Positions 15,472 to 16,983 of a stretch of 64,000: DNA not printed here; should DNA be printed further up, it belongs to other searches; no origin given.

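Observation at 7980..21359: LacI-controlled 12-kb operon fusing a Liv-type ABC importer with KDG-pathway and acyl-CoA enzymes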

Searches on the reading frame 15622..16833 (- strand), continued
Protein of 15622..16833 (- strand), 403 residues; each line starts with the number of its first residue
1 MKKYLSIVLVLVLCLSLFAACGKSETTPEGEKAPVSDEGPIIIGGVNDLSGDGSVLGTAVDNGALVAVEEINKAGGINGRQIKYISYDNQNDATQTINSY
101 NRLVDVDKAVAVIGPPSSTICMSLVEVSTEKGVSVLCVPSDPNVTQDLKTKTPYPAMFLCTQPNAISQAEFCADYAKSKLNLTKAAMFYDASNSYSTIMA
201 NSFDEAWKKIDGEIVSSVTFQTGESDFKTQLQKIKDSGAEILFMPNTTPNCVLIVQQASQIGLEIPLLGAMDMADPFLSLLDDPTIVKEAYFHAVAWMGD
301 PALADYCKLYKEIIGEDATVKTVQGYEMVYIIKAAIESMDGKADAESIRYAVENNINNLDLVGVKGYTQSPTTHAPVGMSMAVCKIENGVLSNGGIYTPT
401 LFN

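Call 23: search_solved_structures(query=window:15622-16833:-, max_evalue=1e-10)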
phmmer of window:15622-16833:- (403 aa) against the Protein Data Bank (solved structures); distinct sequences matched with E-value up to 1e-10: 13.
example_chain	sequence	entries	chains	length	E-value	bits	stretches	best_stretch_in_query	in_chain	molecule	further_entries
4gnr_A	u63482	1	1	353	4.6e-29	104.7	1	40-378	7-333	ABC transporter substrate-binding protein-branched chain amino acid transport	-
4n0q_A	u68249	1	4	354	3.2e-19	72.4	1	40-369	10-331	Leu/Ile/Val-binding protein homolog 3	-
3td9_A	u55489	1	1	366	3.4e-19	72.2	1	48-355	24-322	Branched chain amino acid ABC transporter, periplasmic amino acid-binding protein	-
4obb_A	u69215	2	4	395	2e-15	59.8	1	33-350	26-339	Amino acid/amide ABC transporter substrate-binding protein, HAAT family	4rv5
4nqr_A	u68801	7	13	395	2.4e-15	59.6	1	33-350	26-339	Amino acid/amide ABC transporter substrate-binding protein, HAAT family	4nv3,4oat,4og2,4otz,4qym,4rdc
3ipc_A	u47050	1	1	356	6.1e-15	58.3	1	47-271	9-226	ABC transporter, substrate binding protein (Amino acid)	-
3ip5_A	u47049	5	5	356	1.6e-14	56.9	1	47-271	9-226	ABC transporter, substrate binding protein (Amino acid)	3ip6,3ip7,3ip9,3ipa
3hut_A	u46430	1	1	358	7.5e-14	54.7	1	42-366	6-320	putative branched-chain amino acid ABC transporter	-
1z15_A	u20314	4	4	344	2.2e-12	49.8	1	45-279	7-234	Leu/Ile/Val-binding protein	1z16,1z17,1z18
2liv_A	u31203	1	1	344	7.8e-12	48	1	45-279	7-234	LEUCINE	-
1usg_A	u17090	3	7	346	1.4e-11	47.2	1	45-279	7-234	LEUCINE-SPECIFIC BINDING PROTEIN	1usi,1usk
2lbp_A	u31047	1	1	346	3e-11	46.1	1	45-279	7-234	LEUCINE-BINDING PROTEIN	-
8z0g_A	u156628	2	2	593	8.3e-11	44.6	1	39-279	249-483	Leu/Ile/Val-binding protein,Leu/Ile/Val-binding protein,mNeonGreen | NeIle,Leu/Ile/Val-binding protein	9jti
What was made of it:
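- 15622..16833 (-): Lipoprotein substrate-binding protein, Peripla_BP_6 (family 4). The nearest solved relatives are amino-acid binders at 1e-29 or weaker (call 23).
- On HAAT (LivJ/HMGF) ABC importer: The PDB relatives are amino-acid binders, but at 1e-29 or weaker (call 23).
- The nearest solved relatives of the SBP are amino-acid binders (call 23).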

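Call 26: find_encoding_contigs(protein=P0016, flank=10000, max_places=1)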
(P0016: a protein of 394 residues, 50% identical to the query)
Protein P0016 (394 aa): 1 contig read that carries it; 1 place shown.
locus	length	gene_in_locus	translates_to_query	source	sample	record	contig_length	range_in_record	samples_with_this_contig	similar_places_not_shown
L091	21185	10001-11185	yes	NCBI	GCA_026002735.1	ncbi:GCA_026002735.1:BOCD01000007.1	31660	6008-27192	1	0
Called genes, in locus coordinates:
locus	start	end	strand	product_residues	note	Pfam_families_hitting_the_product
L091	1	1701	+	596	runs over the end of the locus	PF02874:ATP-synt_ab_N, PF16886:ATP-synt_ab_Xtn, PF00006:ATP-synt_ab, PF22919:ATP-synt_VA_C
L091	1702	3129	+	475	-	PF02874:ATP-synt_ab_N, PF00006:ATP-synt_ab, PF22919:ATP-synt_VA_C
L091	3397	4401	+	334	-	PF00356:LacI, PF00532:Peripla_BP_1, PF13407:Peripla_BP_4, PF13377:Peripla_BP_3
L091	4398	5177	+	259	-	PF01261:AP_endonuc_2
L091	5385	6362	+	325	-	PF01408:GFO_IDH_MocA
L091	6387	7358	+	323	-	PF01408:GFO_IDH_MocA, PF22725:GFO_IDH_MocA_C3 (weak), PF02894:GFO_IDH_MocA_C (weak)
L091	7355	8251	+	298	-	PF01261:AP_endonuc_2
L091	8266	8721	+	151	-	PF19315:MC_hydratase (weak), PF01575:MaoC_dehydratas, PF13452:FAS1_DH_region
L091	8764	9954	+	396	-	PF02515:CoA_transf_3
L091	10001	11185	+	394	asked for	PF13433:Peripla_BP_5 (weak), PF13458:Peripla_BP_6, PF01094:ANF_receptor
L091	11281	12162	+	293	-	PF02653:BPD_transp_2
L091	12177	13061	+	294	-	PF02653:BPD_transp_2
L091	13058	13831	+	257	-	PF13175:AAA_15 (weak), PF13476:AAA_23 (weak), PF00005:ABC_tran, PF13304:AAA_21 (faint), PF12399:BCA_ABC_TP_C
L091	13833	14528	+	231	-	PF13476:AAA_23 (faint), PF00005:ABC_tran, PF02463:SMC_N (faint), PF13304:AAA_21 (faint)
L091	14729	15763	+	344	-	PF00294:PfkB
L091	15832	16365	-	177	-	-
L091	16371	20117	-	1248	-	PF00350:Dynamin_N, PF01926:MMR_HSR1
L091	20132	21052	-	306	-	-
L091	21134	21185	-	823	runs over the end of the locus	-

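Call 27: find_encoding_contigs(protein=P0037, flank=10000, max_places=1)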
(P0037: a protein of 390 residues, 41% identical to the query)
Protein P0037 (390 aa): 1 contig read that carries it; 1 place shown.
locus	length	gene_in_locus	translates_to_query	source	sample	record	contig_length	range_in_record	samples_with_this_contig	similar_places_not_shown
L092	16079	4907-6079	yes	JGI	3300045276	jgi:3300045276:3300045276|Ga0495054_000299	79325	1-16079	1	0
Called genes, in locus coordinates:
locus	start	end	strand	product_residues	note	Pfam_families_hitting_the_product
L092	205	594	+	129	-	-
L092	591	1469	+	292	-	PF02653:BPD_transp_2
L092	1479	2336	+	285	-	PF02653:BPD_transp_2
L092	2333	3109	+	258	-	PF00005:ABC_tran, PF13304:AAA_21 (weak), PF12399:BCA_ABC_TP_C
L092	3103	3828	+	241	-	PF00005:ABC_tran, PF13304:AAA_21 (faint)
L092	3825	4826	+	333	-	PF01208:URO-D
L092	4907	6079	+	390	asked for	PF13433:Peripla_BP_5, PF13458:Peripla_BP_6, PF01094:ANF_receptor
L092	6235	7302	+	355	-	PF00532:Peripla_BP_1, PF13377:Peripla_BP_3, PF13407:Peripla_BP_4 (weak)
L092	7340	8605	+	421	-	PF01547:SBP_bac_1, PF13416:SBP_bac_8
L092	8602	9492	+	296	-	PF00528:BPD_transp_1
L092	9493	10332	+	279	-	PF00528:BPD_transp_1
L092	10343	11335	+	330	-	PF01073:3Beta_HSD, PF01370:Epimerase, PF02719:Polysacc_synt_2 (faint), PF04321:RmlD_sub_bind, PF13460:NAD_binding_10, PF16363:GDP_Man_Dehyd, PF07993:NAD_binding_4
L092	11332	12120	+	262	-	PF02633:Creatininase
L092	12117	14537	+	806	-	PF00890:FAD_binding_2 (weak), PF01134:GIDA (weak), PF12831:FAD_oxidored, PF13450:NAD_binding_8 (weak)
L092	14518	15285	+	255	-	-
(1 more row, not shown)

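Call 28: find_encoding_contigs(protein=P0041, flank=10000, max_places=1)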
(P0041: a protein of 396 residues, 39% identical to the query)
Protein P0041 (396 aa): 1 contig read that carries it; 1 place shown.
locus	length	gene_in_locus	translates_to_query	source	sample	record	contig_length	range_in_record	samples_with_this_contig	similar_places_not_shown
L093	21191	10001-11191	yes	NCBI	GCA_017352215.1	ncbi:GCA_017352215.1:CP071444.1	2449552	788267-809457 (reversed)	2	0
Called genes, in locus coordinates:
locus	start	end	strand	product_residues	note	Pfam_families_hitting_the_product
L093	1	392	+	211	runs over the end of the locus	PF02607:B12-binding_2, PF02310:B12-binding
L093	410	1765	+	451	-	PF01208:URO-D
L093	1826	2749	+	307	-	PF02492:cobW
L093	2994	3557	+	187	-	PF00359:PTS_EIIA_2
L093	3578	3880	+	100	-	PF02302:PTS_IIB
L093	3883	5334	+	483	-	PF03611:EIIC-GAT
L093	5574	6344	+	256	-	PF01797:Y1_Tnp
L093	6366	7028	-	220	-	PF00440:TetR_N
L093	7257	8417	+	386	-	PF01208:URO-D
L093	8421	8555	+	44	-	-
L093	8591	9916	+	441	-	PF00724:Oxidored_FMN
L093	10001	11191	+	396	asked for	PF13458:Peripla_BP_6, PF13433:Peripla_BP_5, PF01094:ANF_receptor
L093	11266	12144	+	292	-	PF02653:BPD_transp_2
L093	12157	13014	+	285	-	PF02653:BPD_transp_2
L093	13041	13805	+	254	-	PF13476:AAA_23 (weak), PF00005:ABC_tran, PF13304:AAA_21 (faint), PF12399:BCA_ABC_TP_C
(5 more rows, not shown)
